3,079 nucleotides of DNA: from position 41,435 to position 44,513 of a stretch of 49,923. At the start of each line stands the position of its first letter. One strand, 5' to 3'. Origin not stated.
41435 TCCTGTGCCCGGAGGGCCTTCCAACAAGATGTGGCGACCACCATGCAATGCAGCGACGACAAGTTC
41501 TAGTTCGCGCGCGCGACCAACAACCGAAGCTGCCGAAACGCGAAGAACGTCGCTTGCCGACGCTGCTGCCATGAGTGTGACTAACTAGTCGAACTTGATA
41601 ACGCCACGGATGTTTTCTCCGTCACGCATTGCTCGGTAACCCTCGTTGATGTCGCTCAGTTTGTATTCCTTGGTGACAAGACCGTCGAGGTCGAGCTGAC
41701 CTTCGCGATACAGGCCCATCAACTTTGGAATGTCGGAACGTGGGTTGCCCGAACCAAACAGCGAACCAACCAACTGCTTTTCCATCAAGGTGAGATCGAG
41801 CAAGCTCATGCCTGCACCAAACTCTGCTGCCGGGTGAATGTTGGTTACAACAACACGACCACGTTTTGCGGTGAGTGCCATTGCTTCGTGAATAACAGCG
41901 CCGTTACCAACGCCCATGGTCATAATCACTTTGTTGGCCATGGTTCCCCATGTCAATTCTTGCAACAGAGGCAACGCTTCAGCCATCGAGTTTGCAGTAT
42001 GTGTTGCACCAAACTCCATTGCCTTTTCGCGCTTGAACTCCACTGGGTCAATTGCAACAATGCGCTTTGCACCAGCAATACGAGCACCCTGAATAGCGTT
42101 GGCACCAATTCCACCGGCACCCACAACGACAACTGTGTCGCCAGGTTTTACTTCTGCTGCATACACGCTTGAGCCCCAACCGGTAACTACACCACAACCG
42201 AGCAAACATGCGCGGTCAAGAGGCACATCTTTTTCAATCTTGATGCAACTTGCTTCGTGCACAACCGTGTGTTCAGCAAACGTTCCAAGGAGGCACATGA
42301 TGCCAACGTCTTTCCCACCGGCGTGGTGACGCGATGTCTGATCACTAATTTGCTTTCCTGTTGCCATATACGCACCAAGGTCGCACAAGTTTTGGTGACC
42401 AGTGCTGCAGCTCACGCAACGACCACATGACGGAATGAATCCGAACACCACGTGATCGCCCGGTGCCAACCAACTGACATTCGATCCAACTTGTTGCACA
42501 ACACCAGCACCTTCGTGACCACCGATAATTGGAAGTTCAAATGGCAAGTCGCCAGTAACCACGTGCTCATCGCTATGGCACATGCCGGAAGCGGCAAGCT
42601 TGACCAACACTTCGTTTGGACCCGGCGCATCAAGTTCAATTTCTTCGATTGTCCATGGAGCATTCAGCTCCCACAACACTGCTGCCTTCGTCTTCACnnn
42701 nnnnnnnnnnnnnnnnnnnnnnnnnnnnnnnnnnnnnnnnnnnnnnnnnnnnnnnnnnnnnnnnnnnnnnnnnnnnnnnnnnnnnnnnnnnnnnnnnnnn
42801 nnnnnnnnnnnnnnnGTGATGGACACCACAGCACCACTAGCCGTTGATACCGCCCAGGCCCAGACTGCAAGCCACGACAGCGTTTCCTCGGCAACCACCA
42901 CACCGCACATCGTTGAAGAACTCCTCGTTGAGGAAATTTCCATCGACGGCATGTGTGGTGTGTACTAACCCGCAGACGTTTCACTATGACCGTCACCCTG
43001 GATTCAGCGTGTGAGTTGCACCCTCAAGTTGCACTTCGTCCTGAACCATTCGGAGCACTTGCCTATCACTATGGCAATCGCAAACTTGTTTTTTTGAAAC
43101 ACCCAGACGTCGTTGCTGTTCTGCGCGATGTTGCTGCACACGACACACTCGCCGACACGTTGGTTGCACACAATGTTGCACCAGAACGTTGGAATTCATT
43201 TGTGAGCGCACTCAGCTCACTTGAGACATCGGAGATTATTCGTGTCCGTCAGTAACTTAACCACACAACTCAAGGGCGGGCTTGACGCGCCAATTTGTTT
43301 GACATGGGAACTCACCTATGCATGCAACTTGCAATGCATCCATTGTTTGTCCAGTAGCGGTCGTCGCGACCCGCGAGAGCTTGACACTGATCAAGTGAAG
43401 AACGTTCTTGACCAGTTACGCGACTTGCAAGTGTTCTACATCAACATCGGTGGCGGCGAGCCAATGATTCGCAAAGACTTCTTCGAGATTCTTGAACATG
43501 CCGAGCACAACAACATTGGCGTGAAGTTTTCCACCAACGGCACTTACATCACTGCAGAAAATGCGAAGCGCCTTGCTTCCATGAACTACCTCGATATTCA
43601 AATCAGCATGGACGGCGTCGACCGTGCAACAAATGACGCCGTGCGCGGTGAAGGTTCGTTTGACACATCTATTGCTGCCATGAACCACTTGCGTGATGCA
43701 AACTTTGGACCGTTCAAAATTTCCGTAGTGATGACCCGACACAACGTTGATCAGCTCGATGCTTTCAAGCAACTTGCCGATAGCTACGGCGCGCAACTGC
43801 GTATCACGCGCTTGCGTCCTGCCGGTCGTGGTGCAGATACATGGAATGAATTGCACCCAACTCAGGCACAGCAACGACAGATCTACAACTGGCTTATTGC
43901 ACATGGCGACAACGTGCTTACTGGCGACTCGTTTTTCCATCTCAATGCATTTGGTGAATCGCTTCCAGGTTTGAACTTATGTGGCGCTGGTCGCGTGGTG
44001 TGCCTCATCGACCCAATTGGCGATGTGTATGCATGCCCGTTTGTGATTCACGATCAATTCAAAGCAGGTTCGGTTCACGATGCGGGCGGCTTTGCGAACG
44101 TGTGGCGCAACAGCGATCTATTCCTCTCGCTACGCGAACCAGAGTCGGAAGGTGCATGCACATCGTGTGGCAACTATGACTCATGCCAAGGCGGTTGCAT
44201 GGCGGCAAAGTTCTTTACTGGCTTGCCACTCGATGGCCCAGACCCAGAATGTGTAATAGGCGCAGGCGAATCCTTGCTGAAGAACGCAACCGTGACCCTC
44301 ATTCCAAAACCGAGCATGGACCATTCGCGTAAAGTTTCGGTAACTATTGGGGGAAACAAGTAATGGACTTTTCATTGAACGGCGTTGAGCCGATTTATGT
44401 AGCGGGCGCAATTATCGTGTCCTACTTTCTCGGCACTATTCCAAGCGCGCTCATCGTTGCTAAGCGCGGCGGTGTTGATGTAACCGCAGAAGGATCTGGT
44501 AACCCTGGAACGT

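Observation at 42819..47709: Mycofactocin locus with non-canonical content: no mftD, mftR or mftG in 50 kb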

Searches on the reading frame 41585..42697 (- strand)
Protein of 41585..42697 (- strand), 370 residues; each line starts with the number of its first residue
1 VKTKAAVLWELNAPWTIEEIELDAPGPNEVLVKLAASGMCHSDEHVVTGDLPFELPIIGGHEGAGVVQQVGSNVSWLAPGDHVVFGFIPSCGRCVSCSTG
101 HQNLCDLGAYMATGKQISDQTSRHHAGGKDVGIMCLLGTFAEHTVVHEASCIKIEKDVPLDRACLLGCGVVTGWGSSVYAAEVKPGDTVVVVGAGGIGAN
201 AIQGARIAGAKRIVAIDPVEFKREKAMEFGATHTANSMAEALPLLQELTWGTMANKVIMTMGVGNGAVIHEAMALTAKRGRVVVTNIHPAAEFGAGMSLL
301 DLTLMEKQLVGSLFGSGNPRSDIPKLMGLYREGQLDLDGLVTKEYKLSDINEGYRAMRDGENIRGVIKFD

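Call 4: search_protein_families(library=ncbifam, proteins=[window:41585-42697:-], max_evalue=0.001)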
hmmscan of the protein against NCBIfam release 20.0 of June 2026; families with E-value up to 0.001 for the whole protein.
window:41585-42697:- (370 aa): 23 families
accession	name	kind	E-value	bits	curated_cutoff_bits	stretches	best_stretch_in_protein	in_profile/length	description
TIGR03989.1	Rxyl_3153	subfamily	1.4e-168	560.9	440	1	2-369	1-370/370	NDMA-dependent alcohol dehydrogenase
TIGR02818.1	adh_III_F_hyde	equivalog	8.2e-77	258.7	543.95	1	2-369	1-368/368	S-(hydroxymethyl)glutathione dehydrogenase/class III alcohol dehydrogenase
TIGR03451.1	mycoS_dep_FDH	equivalog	2.1e-73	247.2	512.9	1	5-368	4-357/358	S-(hydroxymethyl)mycothiol dehydrogenase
NF041097.1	keto_inos_dh_IolM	equivalog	5.1e-38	130.7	450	2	136-360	149-380/389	scyllo-inosose 3-dehydrogenase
NF010344.0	PRK13771.1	subfamily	2.8e-36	125.2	349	2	4-106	2-105/334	putative alcohol dehydrogenase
NF006940.0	PRK09422.1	equivalog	6.6e-34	117.4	344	2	4-105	2-103/338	alcohol dehydrogenase AdhP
TIGR00692.1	tdh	equivalog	1.7e-31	109.5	458.35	1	17-363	13-334/340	L-threonine 3-dehydrogenase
NF041172.1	AcrlCoa_red_Thmprot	equivalog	6.1e-30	104.3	500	2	138-364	116-328/334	acryloyl-CoA reductase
NF007489.0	PRK10083.1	equivalog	1.2e-29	103.3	376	2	14-106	11-104/339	Zn-dependent oxidoreductase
NF003808.0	PRK05396.1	equivalog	1.5e-28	99.7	380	1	16-367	14-338/341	L-threonine 3-dehydrogenase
NF007642.0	PRK10309.1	equivalog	2.8e-26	92.6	550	2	138-289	115-264/347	galactitol-1-phosphate 5-dehydrogenase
TIGR03366.1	HpnZ_proposed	hypoth_equivalog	5.1e-26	91.6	328.1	1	27-283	5-250/315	putative phosphonate catabolism associated alcohol dehydrogenase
NF047908.1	AldhRedAhr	equivalog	1.8e-25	89.5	470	1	17-362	18-327/335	NADPH-dependent aldehyde reductase Ahr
TIGR03201.1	dearomat_had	equivalog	3.6e-22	78.9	338.65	1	13-360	9-339/349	6-hydroxycyclohex-1-ene-1-carbonyl-CoA dehydrogenase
TIGR02824.1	quinone_pig3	subfamily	3.6e-19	68.9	296.8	2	119-309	74-259/325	putative NAD(P)H quinone oxidoreductase, PIG3 family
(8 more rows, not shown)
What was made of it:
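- On Mycofactocin biosynthesis system: TIGR03989, 561 against 440, for 41585-42697(-) (call 4).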

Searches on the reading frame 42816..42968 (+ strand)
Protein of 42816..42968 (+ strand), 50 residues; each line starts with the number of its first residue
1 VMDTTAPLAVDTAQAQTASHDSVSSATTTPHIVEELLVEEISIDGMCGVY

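Call 4: search_protein_families(library=ncbifam, proteins=[window:42816-42968:+], max_evalue=0.001)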
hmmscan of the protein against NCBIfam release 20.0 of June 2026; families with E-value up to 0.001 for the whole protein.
window:42816-42968:+ (50 aa): 2 families
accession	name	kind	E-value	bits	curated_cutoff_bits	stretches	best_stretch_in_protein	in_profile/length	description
TIGR03969.1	mycofactocin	equivalog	1.2e-14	53.8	25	1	29-50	2-23/23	mycofactocin precursor MftA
NF040489.1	variant_MftA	exception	2.6e-06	27.6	30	1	29-50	2-23/23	variant-type mycofactocin precursor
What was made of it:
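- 42819..42968 (+): mftA, the precursor peptide, 49 aa, with the canonical C-terminus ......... TIGR03969, 53.8 bits against 25 (call 4).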

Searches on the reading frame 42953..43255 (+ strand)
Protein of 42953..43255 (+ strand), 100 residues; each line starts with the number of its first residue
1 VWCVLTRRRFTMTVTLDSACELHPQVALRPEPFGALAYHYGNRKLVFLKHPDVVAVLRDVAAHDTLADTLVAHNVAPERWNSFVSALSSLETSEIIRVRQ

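Call 4: search_protein_families(library=ncbifam, proteins=[window:42953-43255:+], max_evalue=0.001)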
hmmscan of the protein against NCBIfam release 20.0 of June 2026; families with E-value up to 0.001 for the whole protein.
window:42953-43255:+ (100 aa): 1 family
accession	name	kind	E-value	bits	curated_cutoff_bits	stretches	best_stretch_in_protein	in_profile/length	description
TIGR03967.2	mycofact_MftB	equivalog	6.9e-26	90.4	33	1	17-97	3-83/85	mycofactocin biosynthesis chaperone MftB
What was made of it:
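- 42986..43255 (+): mftB, the precursor-binding chaperone. It overlaps mftC by 14 nt. TIGR03967, 90.4 bits against 33 (call 4).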

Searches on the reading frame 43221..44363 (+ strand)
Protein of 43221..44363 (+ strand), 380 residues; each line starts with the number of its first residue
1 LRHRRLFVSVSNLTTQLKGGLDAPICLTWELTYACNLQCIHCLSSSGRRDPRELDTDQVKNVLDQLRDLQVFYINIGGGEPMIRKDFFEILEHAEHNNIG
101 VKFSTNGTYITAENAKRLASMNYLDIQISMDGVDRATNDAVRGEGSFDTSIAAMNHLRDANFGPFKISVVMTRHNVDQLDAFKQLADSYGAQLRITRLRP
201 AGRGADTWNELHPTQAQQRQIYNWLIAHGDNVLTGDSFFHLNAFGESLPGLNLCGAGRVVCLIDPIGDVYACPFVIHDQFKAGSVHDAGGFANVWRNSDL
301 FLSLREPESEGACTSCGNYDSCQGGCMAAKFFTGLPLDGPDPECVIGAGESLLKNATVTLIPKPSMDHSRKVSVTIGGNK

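Call 4: search_protein_families(library=ncbifam, proteins=[window:43221-44363:+], max_evalue=0.001)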
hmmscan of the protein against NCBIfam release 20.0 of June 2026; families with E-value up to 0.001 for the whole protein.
window:43221-44363:+ (380 aa): 76 families (the best 25 are shown)
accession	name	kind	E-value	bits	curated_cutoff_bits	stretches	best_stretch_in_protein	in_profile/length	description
TIGR03962.1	mycofact_rSAM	equivalog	2.8e-178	592.2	265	1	15-350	2-337/339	mycofactocin radical SAM maturase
TIGR04545.1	rSAM_ahbD_hemeb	equivalog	1.4e-48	166.1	500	2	27-225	2-201/339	heme b synthase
TIGR04055.1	rSAM_NirJ2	equivalog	1.8e-45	155.9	500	2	27-212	2-188/326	putative heme d1 biosynthesis radical SAM protein NirJ2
TIGR04051.1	rSAM_NirJ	equivalog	2.4e-41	141.9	515.45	1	27-229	4-206/354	heme d1 biosynthesis radical SAM protein NirJ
TIGR04053.2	TIGR04053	equivalog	1.6e-39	136.3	395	2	23-230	6-215/366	TIGR04053 family radical SAM/SPASM domain-containing protein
NF050035.1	rSAM_WgK_link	exception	1.4e-38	132.9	650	2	22-206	6-192/367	radical SAM/SPASM peptide maturase WgkB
NF045574.1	sacti_mat_StsB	exception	2.4e-38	132.2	625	1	30-330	101-399/466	StsB family radical SAM/SPASM domain sactipeptide maturase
TIGR04303.1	GeoRSP_rSAM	equivalog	2.6e-37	129.1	400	1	21-344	1-324/325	GeoRSP system radical SAM/SPASM protein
TIGR02109.1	PQQ_syn_pqqE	equivalog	3.5e-36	124.9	381.35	1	22-356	4-342/358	pyrroloquinoline quinone biosynthesis protein PqqE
TIGR04054.1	rSAM_NirJ1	equivalog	2e-35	122.2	650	1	27-226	38-237/387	putative heme d1 biosynthesis radical SAM protein NirJ1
TIGR04347.1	pseudo_SAM_Halo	equivalog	2.7e-34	119.1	525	1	27-220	40-233/390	TIGR04347 family pseudo-SAM/SPASM protein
TIGR04251.1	SCM_rSAM_ScmF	equivalog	4.3e-31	108.6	400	1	29-333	8-328/353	SynChlorMet cassette radical SAM/SPASM protein ScmF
TIGR04133.1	rSAM_w_lipo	hypoth_equivalog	3.4e-29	101.9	425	1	27-328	26-333/350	TIGR04133 family radical SAM/SPASM protein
TIGR04546.1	rSAM_ahbC_deAc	equivalog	5e-28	98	650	1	25-210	39-225/390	12,18-didecarboxysiroheme deacetylase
NF047865.1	rSAM_PapB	equivalog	1.1e-27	97.1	340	1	26-330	4-320/330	PapB family radical SAM/SPASM ranthipeptide maturase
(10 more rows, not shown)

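Call 16: find_related_loci(query=window:43242-44363:+, collection=genome_contigs, flank=10000)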
Query window:43242-44363:+ (373 aa) in genome_contigs; peptide patterns used: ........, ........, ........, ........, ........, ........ (x = any residue, [..] = any of these).
599 stretches matched a pattern (row limit reached: there are more); 596 encode a relative of the query (tblastn E <= 1e-3); the best 80 are kept; 80 distinct loci.
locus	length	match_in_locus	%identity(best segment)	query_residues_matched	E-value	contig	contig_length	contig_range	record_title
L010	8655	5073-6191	99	1-373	0e+0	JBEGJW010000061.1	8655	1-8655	MAG: Actinomycetota bacterium isolate NASQAN2015_172_F_bin.11 scaffold_774, whole genome shotgun sequence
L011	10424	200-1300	85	1-367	0e+0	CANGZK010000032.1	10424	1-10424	MAG: Acidimicrobiaceae bacterium isolate RE-16jun15-108 genome assembly, contig: RE-16jun15-C5796, whole genome shotgun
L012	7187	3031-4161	76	1-372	0e+0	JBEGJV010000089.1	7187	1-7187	MAG: Actinomycetota bacterium isolate NASQAN2015_172_F_bin.1 scaffold_988, whole genome shotgun sequence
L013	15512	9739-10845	76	1-369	0e+0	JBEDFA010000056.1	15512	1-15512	MAG: Actinomycetota bacterium isolate NASQAN2014_188_B_bin.39 scaffold_1560727, whole genome shotgun sequence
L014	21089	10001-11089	77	1-363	0e+0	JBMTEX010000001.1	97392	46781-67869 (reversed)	MAG: Ilumatobacteraceae bacterium isolate LKB_V2_S15_100percent_par_LKB_V2_S15_metabat.119 NODE_58_length_97392_cov_6.20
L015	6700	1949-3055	77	1-369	0e+0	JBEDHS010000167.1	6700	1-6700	MAG: Actinomycetota bacterium isolate NASQAN2014_193_B_bin.59 scaffold_812537, whole genome shotgun sequence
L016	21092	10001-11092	78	4-367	0e+0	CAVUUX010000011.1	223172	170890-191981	MAG: Ilumatobacteraceae bacterium isolate MFD03899.bin.2.147 genome assembly, contig: contig_44667, whole genome shotgun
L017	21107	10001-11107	77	1-369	0e+0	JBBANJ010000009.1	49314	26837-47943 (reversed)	MAG: Ilumatobacteraceae bacterium isolate EUL_112 ctg9-EUL_112, whole genome shotgun sequence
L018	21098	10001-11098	78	1-363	0e+0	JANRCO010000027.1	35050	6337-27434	MAG: Ilumatobacteraceae bacterium isolate MAG_245 P22051_111_S33_metaspades_2084_35050_cov_7, whole genome shotgun seque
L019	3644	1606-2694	77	1-363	0e+0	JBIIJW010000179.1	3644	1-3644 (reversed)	MAG: Ilumatobacteraceae bacterium isolate ME2001-10-09pf_3300042861_group1_bin204 Rohwer_bin49_scaffold_42742_c1, whole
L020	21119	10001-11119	76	1-370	0e+0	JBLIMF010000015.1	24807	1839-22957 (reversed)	MAG: Gammaproteobacteria bacterium isolate 3300054693_125 Ga0535663_0001527, whole genome shotgun sequence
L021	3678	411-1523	76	1-371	0e+0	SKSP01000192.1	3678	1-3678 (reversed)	MAG: Ilumatobacteraceae bacterium isolate CSSed162cmA_524 CSSed16-2cmA-144248, whole genome shotgun sequence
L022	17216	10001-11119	74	1-373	0e+0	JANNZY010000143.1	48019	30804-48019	MAG: Actinomycetes bacterium isolate VAR_18_metabat_70 VAR_18_k141_2001001, whole genome shotgun sequence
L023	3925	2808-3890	78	1-363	0e+0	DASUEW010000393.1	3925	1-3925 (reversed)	MAG TPA_asm: Ilumatobacteraceae bacterium isolate SMAG_U1363 k141_120185, whole genome shotgun sequence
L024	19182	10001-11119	74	1-373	0e+0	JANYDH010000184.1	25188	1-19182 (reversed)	MAG: Actinomycetes bacterium isolate 336R_metabinner_51 336R_k141_1365418, whole genome shotgun sequence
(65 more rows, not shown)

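Call 52: search_protein_families(library=ncbifam, proteins=[L018:11142-13019:+, L018:13633-15606:+, L018:16224-17132:+, L018:17125-18426:+, L018:18426-18719:+], max_evalue=0.00001)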
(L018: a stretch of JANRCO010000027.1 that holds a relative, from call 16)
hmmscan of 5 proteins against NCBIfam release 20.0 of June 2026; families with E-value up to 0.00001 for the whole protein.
L018:11142-13019:+ (626 aa): 28 families (the best 25 are shown)
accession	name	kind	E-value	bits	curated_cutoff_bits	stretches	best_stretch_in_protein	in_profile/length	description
TIGR03996.1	mycofact_OYE_1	hypoth_equivalog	8.7e-193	642.3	627.9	1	5-622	4-632/633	mycofactocin system FadH/OYE family oxidoreductase 1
TIGR03997.1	mycofact_OYE_2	equivalog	4.3e-145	484.7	793.15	1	3-622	2-641/645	mycofactocin system FadH/OYE family oxidoreductase 2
NF041087.1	bile_acid_BaiCD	equivalog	2.6e-63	214.2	825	1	3-622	4-638/642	bile acid Fe-S flavoenzyme BaiCD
NF045599.1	bili_reduct_long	exception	1.8e-59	201.6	750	1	3-488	1-504/641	bilirubin reductase, long form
NF045592.1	bili_reduct_N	equivalog_domain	5.8e-42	144.1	425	1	3-354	2-362/363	bilirubin reductase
NF006101.0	PRK08255.1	equivalog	1.6e-29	102.6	1078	1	3-318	399-726/768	bifunctional salicylyl-CoA 5-hydroxylase/oxidoreductase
NF010047.0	PRK13523.1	equivalog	1.9e-25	89.6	431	1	31-296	34-294/339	NADPH dehydrogenase NamA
NF007899.0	PRK10605.1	subfamily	3.8e-16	59.3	403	1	3-323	6-338/365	N-ethylmaleimide reductase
NF009410.0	PRK12771.1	subfamily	1.9e-15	56.5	516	1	336-415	97-180/566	NAD(P)-binding protein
NF009454.0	PRK12814.1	equivalog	3.5e-11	42.2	916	1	335-417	150-237/657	putative NADPH-dependent glutamate synthase small subunit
NF010590.0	PRK13984.1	equivalog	3.8e-11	41.8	946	1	371-418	286-333/611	putative oxidoreductase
NF005560.0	PRK07233.1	equivalog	7.5e-11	41.5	252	1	375-422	2-49/435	hypothetical protein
NF009409.0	PRK12770.1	subfamily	1.2e-10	41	343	1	372-417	17-62/360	putative glutamate synthase subunit beta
TIGR01316.1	gltA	equivalog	3.1e-10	39.4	471.75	1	369-438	129-202/449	NADPH-dependent glutamate synthase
TIGR01317.1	GOGAT_sm_gam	subfamily_domain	1.6e-09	37.1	447.7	1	365-417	135-187/485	glutamate synthase small subunit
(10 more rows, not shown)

L018:13633-15606:+ (658 aa): 48 families (the best 25 are shown)
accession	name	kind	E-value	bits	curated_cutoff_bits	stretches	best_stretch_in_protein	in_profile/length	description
TIGR03997.1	mycofact_OYE_2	equivalog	2.3e-283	941.5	793.15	1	6-656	2-643/645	mycofactocin system FadH/OYE family oxidoreductase 2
TIGR03996.1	mycofact_OYE_1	hypoth_equivalog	2.6e-112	376.4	627.9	1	12-653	8-631/633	mycofactocin system FadH/OYE family oxidoreductase 1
NF041087.1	bile_acid_BaiCD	equivalog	1.6e-111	373.4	825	1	3-656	1-640/642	bile acid Fe-S flavoenzyme BaiCD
NF045599.1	bili_reduct_long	exception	3.4e-89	299.8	750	1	7-640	2-621/641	bilirubin reductase, long form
NF006101.0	PRK08255.1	equivalog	3.8e-54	184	1078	1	6-333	399-732/768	bifunctional salicylyl-CoA 5-hydroxylase/oxidoreductase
NF045592.1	bili_reduct_N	equivalog_domain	1.9e-51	175.4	425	1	6-364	2-363/363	bilirubin reductase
NF010047.0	PRK13523.1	equivalog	1.2e-50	172.4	431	1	6-333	5-322/339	NADPH dehydrogenase NamA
NF007899.0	PRK10605.1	subfamily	4.9e-34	118.2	403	1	1-335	1-341/365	N-ethylmaleimide reductase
TIGR03315.1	Se_ygfK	equivalog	1.7e-13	49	835.3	1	377-487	529-639/1012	putative selenate reductase subunit YgfK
NF009410.0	PRK12771.1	subfamily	7.2e-13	48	516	1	370-491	125-245/566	NAD(P)-binding protein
TIGR01316.1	gltA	equivalog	4e-10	39.1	471.75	1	376-467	124-213/449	NADPH-dependent glutamate synthase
NF009454.0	PRK12814.1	equivalog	6.8e-10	37.9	916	1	385-516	193-328/657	putative NADPH-dependent glutamate synthase small subunit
TIGR01372.1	soxA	subfamily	1.8e-09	36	1164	1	386-428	169-211/996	sarcosine oxidase subunit alpha family protein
TIGR01317.1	GOGAT_sm_gam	subfamily_domain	3.5e-09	36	447.7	1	384-488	142-247/485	glutamate synthase small subunit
NF003585.0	PRK05249.1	equivalog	4.2e-09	35.5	465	1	387-434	8-55/464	Si-specific NAD(P)(+) transhydrogenase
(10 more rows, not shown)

L018:16224-17132:+ (303 aa): 5 families
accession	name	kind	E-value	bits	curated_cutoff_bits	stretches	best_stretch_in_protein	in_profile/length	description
NF038209.1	mft_etfA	equivalog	8.7e-106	353.6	240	1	1-296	1-302/303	mycofactocin-associated electron transfer flavoprotein alpha subunit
NF051845.1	EtFlavAlphaProt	equivalog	1.2e-34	120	600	1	127-301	233-404/406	electron transfer flavoprotein subunit alpha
NF042970.1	AcrlCoAredClosAcrA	equivalog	5.6e-29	101.3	600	1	147-297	205-358/360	acryloyl-CoA reductase electron transfer subunit beta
NF008884.0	PRK11916.1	equivalog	4.7e-25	88.6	528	1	173-297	186-311/312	electron transfer flavoprotein subunit alpha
NF002889.0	PRK03363.1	equivalog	6e-23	81.6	549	1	72-297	81-312/313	electron transfer flavoprotein subunit alpha/FixB family protein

L018:17125-18426:+ (434 aa): 42 families (the best 25 are shown)
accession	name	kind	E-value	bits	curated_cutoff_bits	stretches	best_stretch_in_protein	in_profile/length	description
NF007450.0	PRK10015.1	subfamily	2.3e-99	333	466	1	4-429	5-425/429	FAD-dependent oxidoreductase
NF007542.0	PRK10157.1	subfamily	8.6e-96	321.2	610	1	5-430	6-425/428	FAD-dependent oxidoreductase FixC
TIGR02032.1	GG-red-SF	subfamily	1.8e-33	116.5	158.8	1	5-331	1-296/297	geranylgeranyl reductase family protein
TIGR02023.1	BchP-ChlP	subfamily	3.4e-23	82.3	343.3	1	6-355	2-319/388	geranylgeranyl diphosphate reductase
NF041160.1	DGGPL_Thplmales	equivalog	1.6e-17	63.6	780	2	4-173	3-168/396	digeranylgeranylglycerophospholipid reductase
NF004834.1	PRK06185.1-3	subfamily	1.8e-16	59.9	500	1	5-179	8-183/420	FAD-dependent oxidoreductase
NF004833.1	PRK06185.1-1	subfamily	1.9e-16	59.8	488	1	7-177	5-177/403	FAD-dependent oxidoreductase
NF041385.1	Dggglyphlred_Halo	equivalog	1.3e-15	56.9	700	1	4-174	4-160/405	digeranylgeranylglycerophospholipid reductase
NF041080.1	DGGGPL_reductase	equivalog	1.1e-14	54.2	580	1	5-168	2-159/447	digeranylgeranylglycerophospholipid reductase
TIGR02028.1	ChlP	equivalog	4.9e-13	48.6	505.3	1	7-351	3-325/398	geranylgeranyl reductase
NF005511.0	PRK07121.1-4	equivalog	1.8e-12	46.5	466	1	4-50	20-66/553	FAD-binding protein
NF045655.1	MkRedMenJ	equivalog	1.9e-12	46.8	700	1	4-201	4-192/406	menaquinone reductase MenJ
NF004835.0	PRK06185.1-4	equivalog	2.9e-11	42.8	601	1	6-173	12-180/411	FAD-dependent oxidoreductase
NF049967.1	QhpG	equivalog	4e-11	42.5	240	1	7-37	1-31/423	flavin-dependent monooxygenase QhpG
NF038171.1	maturase_LodB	equivalog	7.2e-11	41.8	400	0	6-38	1-34/361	lysine-epsilon-oxidase maturase LodB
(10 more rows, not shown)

L018:18426-18719:+ (98 aa): 12 families
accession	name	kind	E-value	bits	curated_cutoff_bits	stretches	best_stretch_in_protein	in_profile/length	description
NF011993.0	PRK15449.1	equivalog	1.9e-14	53.6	166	1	14-96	11-93/95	ferredoxin-like protein FixX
NF040864.1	HgcB_ferredoxin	equivalog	5.6e-08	32.5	99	1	25-79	7-59/93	mercury methylation ferredoxin HgcB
TIGR02179.1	PorD_KorD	subfamily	1.4e-07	31.5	60.05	1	14-82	10-72/78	2-oxoacid:acceptor oxidoreductase, delta subunit, pyruvate/2-ketoisovalerate family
NF038355.1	FDH3_beta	equivalog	2e-07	31.2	240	1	31-77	51-97/180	formate dehydrogenase FDH3 subunit beta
NF043039.1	HgcAB_like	equivalog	3.5e-07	30.2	285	1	20-79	288-347/350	HgcAB-like fusion protein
TIGR02951.1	DMSO_dmsB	equivalog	5.6e-07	29.7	214.1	1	21-77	51-108/161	DMSO/selenate family reductase complex B subunit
TIGR04105.1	FeFe_hydrog_B1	subfamily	6.7e-07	28.3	450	1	31-78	110-156/462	monomeric [FeFe] hydrogenase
NF045790.1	OxalOxreddelta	equivalog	1.6e-06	27.5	230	1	12-79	243-304/316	oxalate oxidoreductase subunit delta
NF045797.1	DsrO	equivalog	2e-06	27.4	200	1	33-77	102-146/235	sulfate reduction electron transfer complex DsrMKJOP subunit DsrO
NF007204.0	PRK09625.1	equivalog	7.8e-06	25.9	125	1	14-81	44-106/133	pyruvate flavodoxin oxidoreductase subunit delta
TIGR03287.1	methan_mark_16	hypoth_equivalog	8.2e-06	24.5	363.95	1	19-79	286-345/391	methanogenesis marker 16 metalloprotein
TIGR03294.1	FrhG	equivalog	9.5e-06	25.5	245.5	0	27-77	169-216/228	coenzyme F420 hydrogenase subunit gamma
